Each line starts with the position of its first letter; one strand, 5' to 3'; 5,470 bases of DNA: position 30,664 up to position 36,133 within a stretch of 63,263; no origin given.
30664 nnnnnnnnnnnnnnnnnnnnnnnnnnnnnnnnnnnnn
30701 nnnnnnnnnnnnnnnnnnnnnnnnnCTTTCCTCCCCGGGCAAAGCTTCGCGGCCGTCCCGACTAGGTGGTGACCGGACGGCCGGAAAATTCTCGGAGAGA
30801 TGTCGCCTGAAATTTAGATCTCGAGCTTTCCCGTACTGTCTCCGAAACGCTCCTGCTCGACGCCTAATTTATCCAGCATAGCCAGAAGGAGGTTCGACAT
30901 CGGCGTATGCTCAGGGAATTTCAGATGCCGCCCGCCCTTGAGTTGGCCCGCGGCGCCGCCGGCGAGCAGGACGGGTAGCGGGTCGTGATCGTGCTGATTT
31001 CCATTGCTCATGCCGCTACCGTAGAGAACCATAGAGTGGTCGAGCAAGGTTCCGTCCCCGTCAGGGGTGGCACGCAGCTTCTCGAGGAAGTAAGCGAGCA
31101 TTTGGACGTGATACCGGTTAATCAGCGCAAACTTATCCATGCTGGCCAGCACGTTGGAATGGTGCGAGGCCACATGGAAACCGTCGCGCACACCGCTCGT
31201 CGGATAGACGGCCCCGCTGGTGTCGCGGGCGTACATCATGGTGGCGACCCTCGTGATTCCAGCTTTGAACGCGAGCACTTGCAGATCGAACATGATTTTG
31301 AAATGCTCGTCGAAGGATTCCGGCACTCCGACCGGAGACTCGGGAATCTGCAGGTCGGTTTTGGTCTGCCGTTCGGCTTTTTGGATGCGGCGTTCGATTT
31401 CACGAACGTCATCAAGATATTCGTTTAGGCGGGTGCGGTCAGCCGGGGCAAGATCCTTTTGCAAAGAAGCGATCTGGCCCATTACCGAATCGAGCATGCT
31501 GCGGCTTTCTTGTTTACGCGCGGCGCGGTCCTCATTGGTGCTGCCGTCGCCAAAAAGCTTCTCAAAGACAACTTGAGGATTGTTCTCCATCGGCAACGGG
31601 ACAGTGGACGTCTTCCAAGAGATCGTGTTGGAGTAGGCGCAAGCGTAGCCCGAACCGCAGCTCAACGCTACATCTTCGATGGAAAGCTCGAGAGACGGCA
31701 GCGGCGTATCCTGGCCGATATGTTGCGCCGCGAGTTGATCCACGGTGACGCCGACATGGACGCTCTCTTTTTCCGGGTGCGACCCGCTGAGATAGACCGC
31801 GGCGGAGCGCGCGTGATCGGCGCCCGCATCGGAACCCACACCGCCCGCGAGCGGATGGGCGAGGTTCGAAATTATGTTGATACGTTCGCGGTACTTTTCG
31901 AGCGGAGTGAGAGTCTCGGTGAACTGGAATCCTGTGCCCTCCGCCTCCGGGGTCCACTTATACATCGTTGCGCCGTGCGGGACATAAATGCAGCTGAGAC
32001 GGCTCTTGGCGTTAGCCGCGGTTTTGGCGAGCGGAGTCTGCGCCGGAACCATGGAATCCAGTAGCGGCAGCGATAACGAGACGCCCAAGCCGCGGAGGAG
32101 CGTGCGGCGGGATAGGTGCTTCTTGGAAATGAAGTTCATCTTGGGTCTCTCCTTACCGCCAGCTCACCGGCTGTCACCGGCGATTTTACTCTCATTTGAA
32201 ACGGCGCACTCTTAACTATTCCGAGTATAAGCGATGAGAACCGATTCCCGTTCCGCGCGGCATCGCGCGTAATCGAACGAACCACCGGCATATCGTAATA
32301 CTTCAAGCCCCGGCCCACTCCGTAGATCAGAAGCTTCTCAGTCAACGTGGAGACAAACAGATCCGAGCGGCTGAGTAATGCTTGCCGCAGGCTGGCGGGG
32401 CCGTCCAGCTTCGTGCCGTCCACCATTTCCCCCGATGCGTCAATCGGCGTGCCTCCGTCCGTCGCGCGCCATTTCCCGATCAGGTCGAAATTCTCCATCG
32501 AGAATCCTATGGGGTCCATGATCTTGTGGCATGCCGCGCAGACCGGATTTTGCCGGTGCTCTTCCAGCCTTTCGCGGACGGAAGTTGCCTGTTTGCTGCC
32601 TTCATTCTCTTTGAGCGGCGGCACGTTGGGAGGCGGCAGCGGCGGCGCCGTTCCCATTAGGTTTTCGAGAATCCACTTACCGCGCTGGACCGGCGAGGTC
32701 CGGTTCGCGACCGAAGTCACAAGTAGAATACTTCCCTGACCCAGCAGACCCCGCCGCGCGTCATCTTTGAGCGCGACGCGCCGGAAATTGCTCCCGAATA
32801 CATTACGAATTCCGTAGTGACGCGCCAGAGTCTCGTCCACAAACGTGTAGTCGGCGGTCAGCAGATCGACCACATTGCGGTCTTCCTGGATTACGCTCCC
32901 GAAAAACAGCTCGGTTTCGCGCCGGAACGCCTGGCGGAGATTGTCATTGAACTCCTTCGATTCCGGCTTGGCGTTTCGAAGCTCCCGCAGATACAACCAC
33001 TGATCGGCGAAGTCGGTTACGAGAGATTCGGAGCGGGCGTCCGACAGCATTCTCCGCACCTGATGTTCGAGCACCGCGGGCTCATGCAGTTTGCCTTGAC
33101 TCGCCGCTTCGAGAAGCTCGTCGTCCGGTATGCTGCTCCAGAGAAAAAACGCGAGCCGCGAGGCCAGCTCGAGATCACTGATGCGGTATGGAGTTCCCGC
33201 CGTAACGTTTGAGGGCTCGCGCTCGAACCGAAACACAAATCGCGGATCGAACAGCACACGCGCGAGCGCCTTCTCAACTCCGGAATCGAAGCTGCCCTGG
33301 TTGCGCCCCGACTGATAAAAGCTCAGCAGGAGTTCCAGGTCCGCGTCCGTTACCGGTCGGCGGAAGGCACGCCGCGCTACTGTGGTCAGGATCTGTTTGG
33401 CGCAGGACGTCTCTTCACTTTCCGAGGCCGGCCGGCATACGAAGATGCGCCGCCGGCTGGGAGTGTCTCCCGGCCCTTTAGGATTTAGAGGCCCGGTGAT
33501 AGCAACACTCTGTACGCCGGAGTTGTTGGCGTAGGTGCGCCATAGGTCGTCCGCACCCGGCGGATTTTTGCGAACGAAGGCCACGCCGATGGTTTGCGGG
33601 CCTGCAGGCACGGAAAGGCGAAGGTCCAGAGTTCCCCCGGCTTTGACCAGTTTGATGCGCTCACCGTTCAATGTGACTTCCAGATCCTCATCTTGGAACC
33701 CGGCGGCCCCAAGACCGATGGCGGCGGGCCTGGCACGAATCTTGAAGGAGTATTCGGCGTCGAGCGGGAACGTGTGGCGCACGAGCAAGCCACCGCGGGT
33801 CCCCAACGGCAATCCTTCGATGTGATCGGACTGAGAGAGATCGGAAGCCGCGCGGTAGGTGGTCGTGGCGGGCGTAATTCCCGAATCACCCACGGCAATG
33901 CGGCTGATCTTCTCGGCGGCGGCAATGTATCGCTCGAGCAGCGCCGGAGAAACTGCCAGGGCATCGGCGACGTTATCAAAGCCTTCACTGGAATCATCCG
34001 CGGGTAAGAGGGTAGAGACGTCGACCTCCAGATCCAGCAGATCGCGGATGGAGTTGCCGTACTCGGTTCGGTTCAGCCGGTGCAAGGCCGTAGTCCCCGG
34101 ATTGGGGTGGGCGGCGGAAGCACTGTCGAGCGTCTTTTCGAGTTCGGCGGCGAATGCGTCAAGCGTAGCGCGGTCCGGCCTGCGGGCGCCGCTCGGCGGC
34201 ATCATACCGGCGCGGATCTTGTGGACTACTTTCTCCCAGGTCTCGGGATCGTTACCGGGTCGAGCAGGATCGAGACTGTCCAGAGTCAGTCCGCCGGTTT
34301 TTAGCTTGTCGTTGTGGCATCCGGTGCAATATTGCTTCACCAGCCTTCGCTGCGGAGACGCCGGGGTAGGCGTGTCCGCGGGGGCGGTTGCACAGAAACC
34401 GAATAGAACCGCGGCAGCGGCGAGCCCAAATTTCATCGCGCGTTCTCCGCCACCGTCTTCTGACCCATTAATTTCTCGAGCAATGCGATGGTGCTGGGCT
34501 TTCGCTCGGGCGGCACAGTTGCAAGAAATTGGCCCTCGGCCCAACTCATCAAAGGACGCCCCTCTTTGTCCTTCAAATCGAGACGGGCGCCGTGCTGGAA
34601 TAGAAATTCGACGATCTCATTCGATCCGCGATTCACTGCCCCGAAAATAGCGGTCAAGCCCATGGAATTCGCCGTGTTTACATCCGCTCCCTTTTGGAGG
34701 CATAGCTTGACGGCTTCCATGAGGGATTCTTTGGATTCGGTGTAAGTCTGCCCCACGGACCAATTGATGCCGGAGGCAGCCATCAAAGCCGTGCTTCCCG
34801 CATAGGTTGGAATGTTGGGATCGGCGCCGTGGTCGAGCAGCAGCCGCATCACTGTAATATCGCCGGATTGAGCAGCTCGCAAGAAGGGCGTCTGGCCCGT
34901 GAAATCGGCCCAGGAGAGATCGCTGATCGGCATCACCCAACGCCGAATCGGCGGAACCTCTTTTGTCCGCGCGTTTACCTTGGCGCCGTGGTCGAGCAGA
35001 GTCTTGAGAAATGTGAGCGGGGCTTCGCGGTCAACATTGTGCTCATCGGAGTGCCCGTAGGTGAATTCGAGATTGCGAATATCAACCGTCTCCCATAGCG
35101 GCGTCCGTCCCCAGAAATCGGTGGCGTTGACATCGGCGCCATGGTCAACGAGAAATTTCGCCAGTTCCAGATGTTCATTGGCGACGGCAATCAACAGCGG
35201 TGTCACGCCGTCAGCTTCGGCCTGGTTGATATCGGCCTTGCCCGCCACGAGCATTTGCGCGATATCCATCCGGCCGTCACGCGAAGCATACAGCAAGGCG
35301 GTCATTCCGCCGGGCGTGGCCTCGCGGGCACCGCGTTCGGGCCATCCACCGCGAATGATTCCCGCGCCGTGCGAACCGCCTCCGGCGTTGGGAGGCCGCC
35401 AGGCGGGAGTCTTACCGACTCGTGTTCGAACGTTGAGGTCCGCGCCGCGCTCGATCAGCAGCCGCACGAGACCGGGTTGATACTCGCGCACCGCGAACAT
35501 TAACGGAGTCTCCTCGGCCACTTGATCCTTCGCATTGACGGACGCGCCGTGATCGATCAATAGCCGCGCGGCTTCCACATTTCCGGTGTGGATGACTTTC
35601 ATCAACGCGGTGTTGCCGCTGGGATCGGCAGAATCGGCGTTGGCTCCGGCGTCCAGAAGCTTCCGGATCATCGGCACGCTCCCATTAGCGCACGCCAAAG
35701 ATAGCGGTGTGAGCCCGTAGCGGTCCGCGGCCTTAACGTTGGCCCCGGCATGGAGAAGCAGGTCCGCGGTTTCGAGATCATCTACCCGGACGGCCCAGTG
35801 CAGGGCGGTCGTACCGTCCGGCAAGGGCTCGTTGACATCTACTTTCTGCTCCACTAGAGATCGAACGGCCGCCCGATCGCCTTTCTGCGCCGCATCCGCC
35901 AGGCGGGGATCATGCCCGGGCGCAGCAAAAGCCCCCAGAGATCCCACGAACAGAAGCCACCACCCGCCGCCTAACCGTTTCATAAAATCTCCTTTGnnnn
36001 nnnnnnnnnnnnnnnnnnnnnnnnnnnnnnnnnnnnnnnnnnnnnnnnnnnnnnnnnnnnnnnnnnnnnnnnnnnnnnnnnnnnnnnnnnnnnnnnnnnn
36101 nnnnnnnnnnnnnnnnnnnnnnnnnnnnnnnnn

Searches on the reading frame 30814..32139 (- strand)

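Call 7: search_protein_families(library=pfam, proteins=[window:30814-32139:-])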
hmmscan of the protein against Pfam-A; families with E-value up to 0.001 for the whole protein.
window:30814-32139:- (441 aa): 1 family
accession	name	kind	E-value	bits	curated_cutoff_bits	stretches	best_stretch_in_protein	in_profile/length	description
PF07586.16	HXXSHH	-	2e-92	310.5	30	1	47-349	1-307/307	Protein of unknown function (DUF1552)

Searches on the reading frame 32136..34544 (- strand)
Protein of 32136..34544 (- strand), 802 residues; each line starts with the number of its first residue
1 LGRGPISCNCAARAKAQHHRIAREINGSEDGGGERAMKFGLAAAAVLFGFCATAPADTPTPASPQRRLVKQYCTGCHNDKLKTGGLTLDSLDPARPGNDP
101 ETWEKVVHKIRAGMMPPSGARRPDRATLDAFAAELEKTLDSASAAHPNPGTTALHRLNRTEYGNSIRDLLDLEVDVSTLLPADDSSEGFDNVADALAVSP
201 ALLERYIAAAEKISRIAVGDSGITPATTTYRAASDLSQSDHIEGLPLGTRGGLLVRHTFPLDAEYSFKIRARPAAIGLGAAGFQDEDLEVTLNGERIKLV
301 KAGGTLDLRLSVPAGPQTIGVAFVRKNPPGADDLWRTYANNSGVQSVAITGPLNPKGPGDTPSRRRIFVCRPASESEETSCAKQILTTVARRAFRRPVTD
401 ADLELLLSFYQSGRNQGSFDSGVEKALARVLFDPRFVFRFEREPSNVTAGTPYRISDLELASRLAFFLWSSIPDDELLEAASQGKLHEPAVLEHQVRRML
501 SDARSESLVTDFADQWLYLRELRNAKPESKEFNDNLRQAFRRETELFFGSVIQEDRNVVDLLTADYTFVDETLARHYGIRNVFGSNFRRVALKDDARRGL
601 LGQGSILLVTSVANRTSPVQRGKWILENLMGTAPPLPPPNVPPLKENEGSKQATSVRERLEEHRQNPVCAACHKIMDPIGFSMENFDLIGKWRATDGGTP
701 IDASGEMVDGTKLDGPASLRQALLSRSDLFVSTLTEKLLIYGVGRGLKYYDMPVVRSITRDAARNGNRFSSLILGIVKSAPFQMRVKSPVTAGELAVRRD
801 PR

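Call 7: search_protein_families(library=pfam, proteins=[window:32136-34544:-])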
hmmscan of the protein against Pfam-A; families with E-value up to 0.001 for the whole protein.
window:32136-34544:- (802 aa): 7 families
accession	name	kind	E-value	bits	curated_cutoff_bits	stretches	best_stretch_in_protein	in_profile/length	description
PF07631.16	PSD4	-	5.3e-44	150.2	23.3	1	455-579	1-128/128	Protein of unknown function (DUF1592)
PF07627.16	PSCyt3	-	8.3e-37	125.9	27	1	597-696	1-98/98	Protein of unknown function (DUF1588)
PF07626.16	PSD3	-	2.2e-24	86.1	23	1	156-218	2-64/65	Protein of unknown function (DUF1587)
PF07624.16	PSD2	-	7e-22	77.4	25.8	1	709-782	1-74/74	Protein of unknown function (DUF1585)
PF07637.16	PSD5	-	2.5e-18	66.6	34.2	1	381-441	1-62/62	Protein of unknown function (DUF1595)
PF13442.11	Cytochrome_CBB3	-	2.5e-06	28.1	27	1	66-130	7-63/68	Cytochrome C oxidase, cbb3-type, subunit III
PF07635.16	PSCyt1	-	6.9e-06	27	22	1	73-119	1-59/59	Planctomycete cytochrome C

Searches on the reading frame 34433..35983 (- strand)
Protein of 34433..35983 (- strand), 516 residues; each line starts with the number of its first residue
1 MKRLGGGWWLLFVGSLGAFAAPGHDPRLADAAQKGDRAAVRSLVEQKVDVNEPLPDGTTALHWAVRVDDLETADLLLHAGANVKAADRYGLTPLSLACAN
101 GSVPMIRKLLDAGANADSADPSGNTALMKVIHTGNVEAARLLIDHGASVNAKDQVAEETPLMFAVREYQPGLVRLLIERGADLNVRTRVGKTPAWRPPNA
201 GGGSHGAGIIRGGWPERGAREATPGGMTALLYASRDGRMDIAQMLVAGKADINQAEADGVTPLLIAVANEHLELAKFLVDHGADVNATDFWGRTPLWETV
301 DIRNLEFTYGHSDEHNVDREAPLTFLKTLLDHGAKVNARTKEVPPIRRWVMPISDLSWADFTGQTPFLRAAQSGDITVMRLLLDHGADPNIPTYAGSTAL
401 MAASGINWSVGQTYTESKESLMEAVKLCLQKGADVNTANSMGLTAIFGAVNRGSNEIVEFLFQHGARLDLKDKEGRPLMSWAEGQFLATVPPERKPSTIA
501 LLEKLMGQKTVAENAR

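Call 7: search_protein_families(library=pfam, proteins=[window:34433-35983:-])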
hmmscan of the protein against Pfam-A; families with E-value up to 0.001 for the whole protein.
window:34433-35983:- (516 aa): 7 families
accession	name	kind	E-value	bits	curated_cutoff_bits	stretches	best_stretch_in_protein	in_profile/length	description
PF00023.36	Ank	-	2.1e-67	219.6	21.1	7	258-289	1-32/33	Ankyrin repeat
PF12796.13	Ank_2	-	8.1e-64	212.7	27.3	5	94-186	1-89/90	Ankyrin repeats (3 copies)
PF13637.12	Ank_4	-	2.8e-51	170.8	22.7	6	230-279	1-50/50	Ankyrin repeats (many copies)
PF13606.12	Ank_3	-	7.2e-50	160.8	22.3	3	363-391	2-30/30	Ankyrin repeat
PF13857.12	Ank_5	-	7.1e-44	147.8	27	3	250-296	7-53/56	Ankyrin repeats (many copies)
PF24521.3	Ank_KRIT1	-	1.7e-11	44.5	80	0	228-282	48-108/149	KRIT1 ankyrin-repeats domain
PF23745.1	ANK_LRRK2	-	1.3e-07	32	27.5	0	125-181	33-88/130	LRRK2 ANK repeat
